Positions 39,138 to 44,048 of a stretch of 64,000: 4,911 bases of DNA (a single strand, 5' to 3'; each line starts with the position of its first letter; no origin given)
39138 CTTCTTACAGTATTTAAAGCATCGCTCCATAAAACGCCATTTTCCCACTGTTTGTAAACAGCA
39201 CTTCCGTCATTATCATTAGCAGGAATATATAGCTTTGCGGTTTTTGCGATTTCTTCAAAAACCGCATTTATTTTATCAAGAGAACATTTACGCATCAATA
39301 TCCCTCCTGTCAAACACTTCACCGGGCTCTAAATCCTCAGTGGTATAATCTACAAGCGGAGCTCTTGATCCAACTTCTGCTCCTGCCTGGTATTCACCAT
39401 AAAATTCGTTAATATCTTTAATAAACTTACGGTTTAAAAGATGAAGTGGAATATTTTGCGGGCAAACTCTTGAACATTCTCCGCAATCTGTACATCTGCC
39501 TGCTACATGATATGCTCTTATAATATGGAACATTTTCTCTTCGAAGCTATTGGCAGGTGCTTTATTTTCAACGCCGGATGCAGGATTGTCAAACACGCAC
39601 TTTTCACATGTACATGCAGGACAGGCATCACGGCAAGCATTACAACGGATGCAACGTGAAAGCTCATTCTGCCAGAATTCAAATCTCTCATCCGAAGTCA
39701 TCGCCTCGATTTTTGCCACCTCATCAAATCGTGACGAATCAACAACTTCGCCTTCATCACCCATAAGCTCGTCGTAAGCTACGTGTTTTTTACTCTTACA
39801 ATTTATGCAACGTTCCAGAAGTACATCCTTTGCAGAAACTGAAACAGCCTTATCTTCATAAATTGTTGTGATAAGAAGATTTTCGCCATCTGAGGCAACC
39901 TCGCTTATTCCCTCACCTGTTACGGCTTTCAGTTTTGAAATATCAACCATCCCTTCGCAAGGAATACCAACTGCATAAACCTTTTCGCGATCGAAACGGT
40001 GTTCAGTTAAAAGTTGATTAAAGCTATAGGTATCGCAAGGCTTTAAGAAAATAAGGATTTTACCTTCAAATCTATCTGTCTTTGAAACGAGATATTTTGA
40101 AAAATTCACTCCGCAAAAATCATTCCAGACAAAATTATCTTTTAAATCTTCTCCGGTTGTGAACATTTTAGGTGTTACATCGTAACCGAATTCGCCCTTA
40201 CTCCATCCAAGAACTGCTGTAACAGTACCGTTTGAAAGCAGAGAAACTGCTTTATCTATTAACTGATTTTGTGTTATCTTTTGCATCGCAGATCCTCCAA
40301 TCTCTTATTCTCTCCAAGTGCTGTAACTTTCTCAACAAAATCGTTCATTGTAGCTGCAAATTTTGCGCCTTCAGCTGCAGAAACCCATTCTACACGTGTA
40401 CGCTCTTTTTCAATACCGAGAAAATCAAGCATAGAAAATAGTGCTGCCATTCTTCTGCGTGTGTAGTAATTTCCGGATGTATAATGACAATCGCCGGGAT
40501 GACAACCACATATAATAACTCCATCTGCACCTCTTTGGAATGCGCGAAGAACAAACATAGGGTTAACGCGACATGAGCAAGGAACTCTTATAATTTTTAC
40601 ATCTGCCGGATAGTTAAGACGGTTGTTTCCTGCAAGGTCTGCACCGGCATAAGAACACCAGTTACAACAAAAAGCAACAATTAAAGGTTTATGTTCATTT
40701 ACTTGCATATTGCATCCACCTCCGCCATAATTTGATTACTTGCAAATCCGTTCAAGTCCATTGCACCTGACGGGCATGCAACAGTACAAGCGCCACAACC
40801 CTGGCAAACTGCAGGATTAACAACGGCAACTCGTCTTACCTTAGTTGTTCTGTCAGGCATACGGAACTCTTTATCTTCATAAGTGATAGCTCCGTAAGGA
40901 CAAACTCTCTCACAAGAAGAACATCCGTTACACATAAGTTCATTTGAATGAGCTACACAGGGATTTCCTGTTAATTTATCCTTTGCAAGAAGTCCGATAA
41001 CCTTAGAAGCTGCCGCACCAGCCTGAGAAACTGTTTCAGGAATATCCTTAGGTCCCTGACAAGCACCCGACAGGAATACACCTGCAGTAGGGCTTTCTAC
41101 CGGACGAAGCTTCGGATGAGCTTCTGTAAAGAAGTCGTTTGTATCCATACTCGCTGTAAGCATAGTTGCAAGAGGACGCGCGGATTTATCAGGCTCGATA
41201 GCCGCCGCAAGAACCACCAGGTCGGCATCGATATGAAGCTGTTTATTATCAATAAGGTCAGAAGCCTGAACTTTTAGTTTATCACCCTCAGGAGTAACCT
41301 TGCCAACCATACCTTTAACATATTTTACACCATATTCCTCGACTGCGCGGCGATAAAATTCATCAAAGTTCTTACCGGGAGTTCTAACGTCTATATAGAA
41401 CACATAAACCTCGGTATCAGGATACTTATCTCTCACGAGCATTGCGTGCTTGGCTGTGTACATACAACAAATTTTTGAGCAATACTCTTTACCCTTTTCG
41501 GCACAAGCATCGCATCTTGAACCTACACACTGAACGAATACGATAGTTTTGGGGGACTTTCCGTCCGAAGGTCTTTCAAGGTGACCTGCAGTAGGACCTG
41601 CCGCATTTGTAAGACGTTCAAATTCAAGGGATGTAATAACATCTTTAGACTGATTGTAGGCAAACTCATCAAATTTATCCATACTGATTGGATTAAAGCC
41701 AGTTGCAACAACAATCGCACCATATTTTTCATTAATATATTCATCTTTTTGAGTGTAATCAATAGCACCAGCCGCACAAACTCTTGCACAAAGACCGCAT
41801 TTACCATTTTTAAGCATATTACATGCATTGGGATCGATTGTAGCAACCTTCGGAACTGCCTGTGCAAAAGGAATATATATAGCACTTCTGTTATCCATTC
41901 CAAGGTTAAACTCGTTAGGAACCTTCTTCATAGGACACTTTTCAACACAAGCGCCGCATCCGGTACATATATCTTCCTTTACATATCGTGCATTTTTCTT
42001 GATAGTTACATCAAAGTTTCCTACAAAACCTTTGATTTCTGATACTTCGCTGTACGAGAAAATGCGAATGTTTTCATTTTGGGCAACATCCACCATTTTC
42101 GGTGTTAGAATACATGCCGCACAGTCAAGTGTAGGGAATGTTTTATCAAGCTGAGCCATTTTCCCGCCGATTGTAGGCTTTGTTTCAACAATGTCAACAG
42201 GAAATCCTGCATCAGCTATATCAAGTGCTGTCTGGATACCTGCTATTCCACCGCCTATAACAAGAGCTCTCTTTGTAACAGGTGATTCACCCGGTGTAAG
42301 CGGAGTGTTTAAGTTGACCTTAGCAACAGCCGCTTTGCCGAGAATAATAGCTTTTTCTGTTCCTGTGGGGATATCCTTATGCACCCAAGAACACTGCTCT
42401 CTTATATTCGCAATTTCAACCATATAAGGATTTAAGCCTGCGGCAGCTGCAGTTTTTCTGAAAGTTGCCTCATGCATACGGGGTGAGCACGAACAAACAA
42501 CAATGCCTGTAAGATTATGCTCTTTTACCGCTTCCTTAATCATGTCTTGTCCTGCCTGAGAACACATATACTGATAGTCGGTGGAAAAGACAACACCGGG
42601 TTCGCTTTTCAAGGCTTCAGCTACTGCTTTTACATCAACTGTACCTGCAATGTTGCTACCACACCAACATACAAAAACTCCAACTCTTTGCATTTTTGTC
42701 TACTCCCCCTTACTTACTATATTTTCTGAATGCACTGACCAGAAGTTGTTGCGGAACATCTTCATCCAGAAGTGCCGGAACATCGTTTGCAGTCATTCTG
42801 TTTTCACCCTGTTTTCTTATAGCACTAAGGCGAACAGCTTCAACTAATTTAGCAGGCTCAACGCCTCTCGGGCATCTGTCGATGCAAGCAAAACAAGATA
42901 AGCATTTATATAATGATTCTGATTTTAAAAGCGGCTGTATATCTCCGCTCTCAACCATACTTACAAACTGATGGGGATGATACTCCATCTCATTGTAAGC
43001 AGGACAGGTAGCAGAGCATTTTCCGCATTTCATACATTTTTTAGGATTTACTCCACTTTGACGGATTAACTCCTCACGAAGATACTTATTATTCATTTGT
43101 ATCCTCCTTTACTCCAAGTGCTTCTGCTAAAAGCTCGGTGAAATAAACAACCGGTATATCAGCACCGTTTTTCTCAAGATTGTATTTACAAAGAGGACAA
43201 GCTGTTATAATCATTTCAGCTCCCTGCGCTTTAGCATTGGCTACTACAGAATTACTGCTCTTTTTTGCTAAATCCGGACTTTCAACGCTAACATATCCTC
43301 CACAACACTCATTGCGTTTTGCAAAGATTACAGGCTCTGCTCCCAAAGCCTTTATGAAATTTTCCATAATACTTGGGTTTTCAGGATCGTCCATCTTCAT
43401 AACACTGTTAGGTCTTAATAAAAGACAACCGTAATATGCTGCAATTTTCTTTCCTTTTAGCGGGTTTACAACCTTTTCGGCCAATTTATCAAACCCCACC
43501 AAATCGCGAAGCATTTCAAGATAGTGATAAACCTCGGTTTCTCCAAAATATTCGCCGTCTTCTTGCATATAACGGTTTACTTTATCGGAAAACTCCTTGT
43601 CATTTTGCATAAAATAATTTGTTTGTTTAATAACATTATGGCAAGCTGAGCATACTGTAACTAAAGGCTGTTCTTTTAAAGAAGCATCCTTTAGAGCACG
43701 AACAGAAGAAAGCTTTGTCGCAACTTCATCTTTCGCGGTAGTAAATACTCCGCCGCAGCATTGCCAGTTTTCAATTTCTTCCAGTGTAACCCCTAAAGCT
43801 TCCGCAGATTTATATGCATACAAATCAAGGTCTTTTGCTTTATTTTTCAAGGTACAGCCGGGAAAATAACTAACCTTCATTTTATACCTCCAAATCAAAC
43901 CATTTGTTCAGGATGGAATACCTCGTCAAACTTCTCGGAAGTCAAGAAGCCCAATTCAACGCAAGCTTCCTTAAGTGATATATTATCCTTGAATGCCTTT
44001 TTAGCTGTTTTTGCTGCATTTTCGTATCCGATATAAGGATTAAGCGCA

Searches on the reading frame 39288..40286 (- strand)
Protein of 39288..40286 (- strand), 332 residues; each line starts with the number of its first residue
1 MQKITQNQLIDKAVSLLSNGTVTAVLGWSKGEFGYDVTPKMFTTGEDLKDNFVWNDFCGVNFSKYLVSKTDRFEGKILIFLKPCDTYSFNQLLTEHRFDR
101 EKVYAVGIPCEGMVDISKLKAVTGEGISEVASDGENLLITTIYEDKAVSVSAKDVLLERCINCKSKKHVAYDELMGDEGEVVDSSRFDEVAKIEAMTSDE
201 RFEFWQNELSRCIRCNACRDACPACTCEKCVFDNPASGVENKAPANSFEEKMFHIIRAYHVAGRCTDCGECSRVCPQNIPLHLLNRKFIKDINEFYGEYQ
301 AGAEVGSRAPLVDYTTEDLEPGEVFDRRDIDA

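Call 5: search_protein_families(library=pfam, proteins=[window:39288-40286:-], max_evalue=0.001)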
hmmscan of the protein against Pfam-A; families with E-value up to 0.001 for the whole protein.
window:39288-40286:- (332 aa): 7 families
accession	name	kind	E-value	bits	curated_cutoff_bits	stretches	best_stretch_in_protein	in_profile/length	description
PF13183.11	Fer4_8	-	6.1e-09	36.7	27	1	208-279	1-68/68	4Fe-4S dicluster domain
PF13187.11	Fer4_9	-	2.2e-08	34.4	27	1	211-278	1-50/52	4Fe-4S dicluster domain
PF12797.12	Fer4_2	-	1.1e-06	28.7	24.5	1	208-224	6-22/22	4Fe-4S binding domain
PF00037.32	Fer4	-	2.6e-06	27.4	21.1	1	262-279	5-22/24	4Fe-4S binding domain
PF13534.11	Fer4_17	-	5.1e-06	27.4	22.2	1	211-279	1-60/61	4Fe-4S dicluster domain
PF13237.11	Fer4_10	-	8.1e-06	26.1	25.5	1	261-282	5-22/53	4Fe-4S dicluster domain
PF12838.12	Fer4_7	-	3.1e-05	24.8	27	1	211-279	1-52/52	4Fe-4S dicluster domain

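Call 61: search_protein_families(library=ncbifam, proteins=[window:39288-40286:-], max_evalue=1e-10)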
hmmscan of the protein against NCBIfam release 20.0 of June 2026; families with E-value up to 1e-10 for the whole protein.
window:39288-40286:- (332 aa): 0 families

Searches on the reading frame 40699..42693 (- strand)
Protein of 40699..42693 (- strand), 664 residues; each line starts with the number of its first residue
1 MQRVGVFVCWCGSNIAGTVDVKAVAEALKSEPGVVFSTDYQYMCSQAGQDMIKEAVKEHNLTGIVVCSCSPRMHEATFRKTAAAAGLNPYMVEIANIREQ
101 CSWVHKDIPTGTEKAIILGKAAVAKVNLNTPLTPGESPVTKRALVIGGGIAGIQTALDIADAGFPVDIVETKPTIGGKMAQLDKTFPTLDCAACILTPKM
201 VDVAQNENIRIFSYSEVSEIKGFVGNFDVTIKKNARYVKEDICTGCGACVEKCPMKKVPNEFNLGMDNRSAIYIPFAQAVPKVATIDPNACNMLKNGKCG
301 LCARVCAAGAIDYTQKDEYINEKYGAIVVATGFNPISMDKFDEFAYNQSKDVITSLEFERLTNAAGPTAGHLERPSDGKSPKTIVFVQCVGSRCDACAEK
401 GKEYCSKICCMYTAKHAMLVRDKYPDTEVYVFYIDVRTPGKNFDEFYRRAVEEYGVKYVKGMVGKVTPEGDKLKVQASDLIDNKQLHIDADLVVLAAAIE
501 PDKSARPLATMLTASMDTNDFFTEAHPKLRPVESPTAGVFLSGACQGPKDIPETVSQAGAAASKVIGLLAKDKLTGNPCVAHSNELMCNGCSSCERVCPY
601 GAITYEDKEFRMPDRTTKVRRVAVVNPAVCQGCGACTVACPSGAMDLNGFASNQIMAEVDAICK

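Call 4: search_protein_families(library=pfam, proteins=[window:40699-42693:-], max_evalue=0.001)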
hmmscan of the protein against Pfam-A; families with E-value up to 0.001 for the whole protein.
window:40699-42693:- (664 aa): 14 families
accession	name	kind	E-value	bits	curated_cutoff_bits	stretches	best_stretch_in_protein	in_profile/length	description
PF00037.32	Fer4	-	2e-15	56.3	21.1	3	584-604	4-24/24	4Fe-4S binding domain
PF12838.12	Fer4_7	-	2e-14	54.2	27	2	588-644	2-52/52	4Fe-4S dicluster domain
PF12837.12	Fer4_6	-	6e-14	51.6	25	3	581-603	2-24/24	4Fe-4S binding domain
PF07992.20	Pyr_redox_2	-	4.9e-11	43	26.1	1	143-338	3-114/291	Pyridine nucleotide-disulphide oxidoreductase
PF13237.11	Fer4_10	-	1.5e-10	41.3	25.5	2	238-255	4-21/53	4Fe-4S dicluster domain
PF13187.11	Fer4_9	-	1.9e-10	41.1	27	1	587-645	1-52/52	4Fe-4S dicluster domain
PF13484.11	Fer4_16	-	1.1e-08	36.2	30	1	243-307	2-64/66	4Fe-4S double cluster binding domain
PF13183.11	Fer4_8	-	1.7e-06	28.9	27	1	587-643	4-67/68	4Fe-4S dicluster domain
PF12797.12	Fer4_2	-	2.9e-06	27.3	24.5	1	237-254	4-21/22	4Fe-4S binding domain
PF13450.12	NAD_binding_8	-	1.4e-05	25.7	21.9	1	145-196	1-52/68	NAD(P)-binding Rossmann-like domain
PF25160.1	LdpA_Fe-S-bd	-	2e-05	24.7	27.6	0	237-258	22-43/49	LdpA Fe-S cluster-binding domain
PF01266.30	DAO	-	2.5e-05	24.4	27.9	1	143-177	2-37/353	FAD dependent oxidoreductase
PF12831.13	FAD_oxidored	-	0.0001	22.2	27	1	144-180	3-39/416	FAD dependent oxidoreductase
PF14697.11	Fer4_21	-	0.00056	20.4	35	0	233-256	31-54/59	4Fe-4S dicluster domain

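Call 27: search_protein_families(library=ncbifam, proteins=[window:40699-42693:-], max_evalue=0.00001)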
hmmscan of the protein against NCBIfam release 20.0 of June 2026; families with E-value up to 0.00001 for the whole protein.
window:40699-42693:- (664 aa): 28 families (the best 25 are shown)
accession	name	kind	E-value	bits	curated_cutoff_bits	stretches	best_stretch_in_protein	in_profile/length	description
NF040770.1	hetero_SS_HdrA2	exception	2.5e-235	783.2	1100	1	3-663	1-641/777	CoB-CoM heterodisulfide reductase HdrA2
NF041778.1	hetero_SS_HdrA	equivalog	1.4e-185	618.4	1400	1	2-663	6-651/771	ferredoxin:CoB-CoM heterodisulfide reductase subunit HdrA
NF041891.1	hdrA_Methbact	equivalog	3.1e-178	594.4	1300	1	3-663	2-636/762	ferredoxin:CoB-CoM heterodisulfide reductase subunit HdrA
NF042909.1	FMH_DH_FwdF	exception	4.7e-13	48.9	375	2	584-648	255-314/336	tungsten-dependent formylmethanofuran dehydrogenase subunit FwdF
NF009410.0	PRK12771.1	subfamily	3.4e-09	35.8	516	0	130-179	128-177/566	NAD(P)-binding protein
NF004537.0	PRK05888.1-3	equivalog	1.9e-08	34.1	163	0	588-646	70-131/204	NADH-quinone oxidoreductase subunit NuoI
TIGR01971.1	NuoI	subfamily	2.7e-08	33.4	113.05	1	585-647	41-100/121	NADH-quinone oxidoreductase, chain I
NF038196.1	ferrodoxin_EFR1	subfamily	2.9e-08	34.1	75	0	587-647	185-231/242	EFR1 family ferrodoxin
NF045637.1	carotdesatCrtDProt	equivalog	3.6e-08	32.4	580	1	144-200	2-58/485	1-hydroxycarotenoid 3,4-desaturase CrtD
TIGR04105.1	FeFe_hydrog_B1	subfamily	3.7e-08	32.5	450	1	581-646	137-206/462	monomeric [FeFe] hydrogenase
NF005503.0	PRK07118.1-2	equivalog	2.2e-07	30.4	252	0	229-321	155-239/292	RnfABCDGE type electron transport complex subunit B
NF043039.1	HgcAB_like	equivalog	2.5e-07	30.6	285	0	583-645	297-349/350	HgcAB-like fusion protein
NF005560.0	PRK07233.1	equivalog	2.7e-07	29.8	252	1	143-183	3-43/435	hypothetical protein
NF009053.0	PRK12387.1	subfamily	5.3e-07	29.6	204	0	626-648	36-58/180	formate hydrogenlyase complex iron-sulfur subunit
NF005504.0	PRK07118.1-3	equivalog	5.9e-07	29.1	437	0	236-323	166-248/293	Fe-S cluster domain-containing protein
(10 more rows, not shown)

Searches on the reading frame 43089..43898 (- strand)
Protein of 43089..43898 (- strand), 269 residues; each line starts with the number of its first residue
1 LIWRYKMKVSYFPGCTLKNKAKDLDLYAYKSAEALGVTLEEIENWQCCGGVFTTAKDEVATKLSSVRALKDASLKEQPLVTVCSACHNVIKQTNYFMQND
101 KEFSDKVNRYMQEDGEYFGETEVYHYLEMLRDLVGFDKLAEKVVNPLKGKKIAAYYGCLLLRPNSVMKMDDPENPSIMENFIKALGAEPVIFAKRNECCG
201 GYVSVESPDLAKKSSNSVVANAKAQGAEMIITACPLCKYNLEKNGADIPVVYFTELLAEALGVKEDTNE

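Call 4: search_protein_families(library=pfam, proteins=[window:43089-43898:-], max_evalue=0.001)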
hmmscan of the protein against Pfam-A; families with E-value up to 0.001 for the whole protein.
window:43089-43898:- (269 aa): 1 family
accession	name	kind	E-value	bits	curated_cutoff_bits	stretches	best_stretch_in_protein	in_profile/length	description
PF02754.22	CCG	-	2.1e-23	82.7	20.6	2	153-241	2-84/85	Cysteine-rich domain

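Call 27: search_protein_families(library=ncbifam, proteins=[window:43089-43898:-], max_evalue=0.00001)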
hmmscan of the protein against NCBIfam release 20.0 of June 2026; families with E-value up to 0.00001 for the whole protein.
window:43089-43898:- (269 aa): 9 families
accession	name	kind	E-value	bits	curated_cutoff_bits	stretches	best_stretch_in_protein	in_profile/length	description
NF042965.1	MFR_anch_SdhE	equivalog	2.9e-45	155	500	1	9-242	3-233/282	8-methylmenaquinol:fumarate reductase membrane anchor subunit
TIGR03288.1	CoB_CoM_SS_B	equivalog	1.9e-44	152.1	345.15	1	8-265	1-271/290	CoB--CoM heterodisulfide reductase subunit B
NF041780.1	hetero_SS_HdrB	equivalog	1.5e-16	60.6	450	1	34-243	31-253/304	ferredoxin:CoB-CoM heterodisulfide reductase subunit HdrB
NF004898.0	PRK06259.1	equivalog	6.4e-15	54.7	385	1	5-260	260-487/488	fumarate reductase (CoM/CoB) subunit TfrB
NF045670.1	quin_L_LdhH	equivalog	1.1e-14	53.7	800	1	5-257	465-705/706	L-lactate dehydrogenase (quinone) large subunit LdhH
NF008434.0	PRK11274.1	equivalog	1.5e-11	43.9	333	1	7-261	168-407/409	glycolate oxidase subunit GlcF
NF008369.0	PRK11168.1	equivalog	1.5e-09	37.2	278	0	5-109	165-273/401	anaerobic glycerol-3-phosphate dehydrogenase subunit C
NF045663.1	diclust_near_Sec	equivalog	1.1e-06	27.1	530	0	198-265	459-526/759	pyridine nucleotide-disulfide oxidoreductase/dicluster-binding protein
TIGR03379.1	glycerol3P_GlpC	equivalog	6.9e-06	25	279.9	0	4-94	159-253/397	anaerobic glycerol-3-phosphate dehydrogenase subunit GlpC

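Call 41: find_related_loci(query=window:43089-43880:-, collection=metagenome_contigs, flank=10000)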
Query window:43089-43880:- (263 aa) in metagenome_contigs; peptide patterns used: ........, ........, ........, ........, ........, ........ (x = any residue, [..] = any of these).
600 stretches matched a pattern (row limit reached: there are more); 555 encode a relative of the query (tblastn E <= 1e-3); the best 80 are kept; 80 distinct loci.
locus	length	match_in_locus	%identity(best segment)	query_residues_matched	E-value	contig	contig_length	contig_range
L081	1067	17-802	87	1-262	7e-174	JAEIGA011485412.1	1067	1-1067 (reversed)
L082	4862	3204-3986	85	1-262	1e-154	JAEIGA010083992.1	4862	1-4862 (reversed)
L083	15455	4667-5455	85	1-263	1e-151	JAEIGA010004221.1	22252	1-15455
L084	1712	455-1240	83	1-262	3e-164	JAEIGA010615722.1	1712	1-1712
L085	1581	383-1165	84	1-262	3e-164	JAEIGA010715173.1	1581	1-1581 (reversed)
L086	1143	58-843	84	1-262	3e-165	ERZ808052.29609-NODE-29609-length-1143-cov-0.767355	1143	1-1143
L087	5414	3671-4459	82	1-263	1e-150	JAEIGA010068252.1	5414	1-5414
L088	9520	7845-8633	83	1-263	9e-149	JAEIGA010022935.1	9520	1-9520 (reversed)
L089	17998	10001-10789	81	1-263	3e-146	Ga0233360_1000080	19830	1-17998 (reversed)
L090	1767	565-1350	81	1-262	5e-158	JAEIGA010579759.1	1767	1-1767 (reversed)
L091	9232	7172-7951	82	1-261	1e-145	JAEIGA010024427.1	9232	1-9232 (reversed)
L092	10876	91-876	76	1-262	4e-139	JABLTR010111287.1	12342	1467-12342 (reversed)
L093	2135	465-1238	79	1-259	5e-148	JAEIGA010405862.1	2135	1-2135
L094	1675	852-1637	77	1-262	3e-149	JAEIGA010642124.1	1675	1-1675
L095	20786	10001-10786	76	1-262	6e-138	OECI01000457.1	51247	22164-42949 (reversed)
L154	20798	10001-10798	68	1-262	8e-123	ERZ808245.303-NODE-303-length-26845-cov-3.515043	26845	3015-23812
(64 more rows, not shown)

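Call 48: search_protein_families(library=pfam, proteins=[L154:19136-19756:+], max_evalue=1)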
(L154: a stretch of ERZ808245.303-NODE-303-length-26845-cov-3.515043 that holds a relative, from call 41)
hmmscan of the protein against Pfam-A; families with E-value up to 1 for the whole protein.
L154:19136-19756:+ (206 aa): 7 families
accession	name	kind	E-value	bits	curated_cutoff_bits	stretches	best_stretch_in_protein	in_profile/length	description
PF02629.25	CoA_binding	-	3.3e-17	63.5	22.3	1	81-177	2-96/97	CoA binding domain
PF06971.19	Put_DNA-bind_N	-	4.6e-12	46.3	27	1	5-51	1-48/49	Putative DNA-binding protein N-terminus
PF01408.29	GFO_IDH_MocA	-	0.0088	17.2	24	1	84-171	2-88/120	Oxidoreductase family, NAD-binding Rossmann fold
PF06099.16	Phenol_hyd_sub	-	0.028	15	25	1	113-146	23-54/57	Phenol hydroxylase subunit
PF19187.6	HTH_PafC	-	0.04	14.2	32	1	27-91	15-71/115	PafC helix-turn-helix domain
PF00899.27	ThiF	-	0.15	11.7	28.1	1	80-100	18-38/238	ThiF family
PF08279.18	HTH_11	-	0.2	12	25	1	27-60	12-50/55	HTH domain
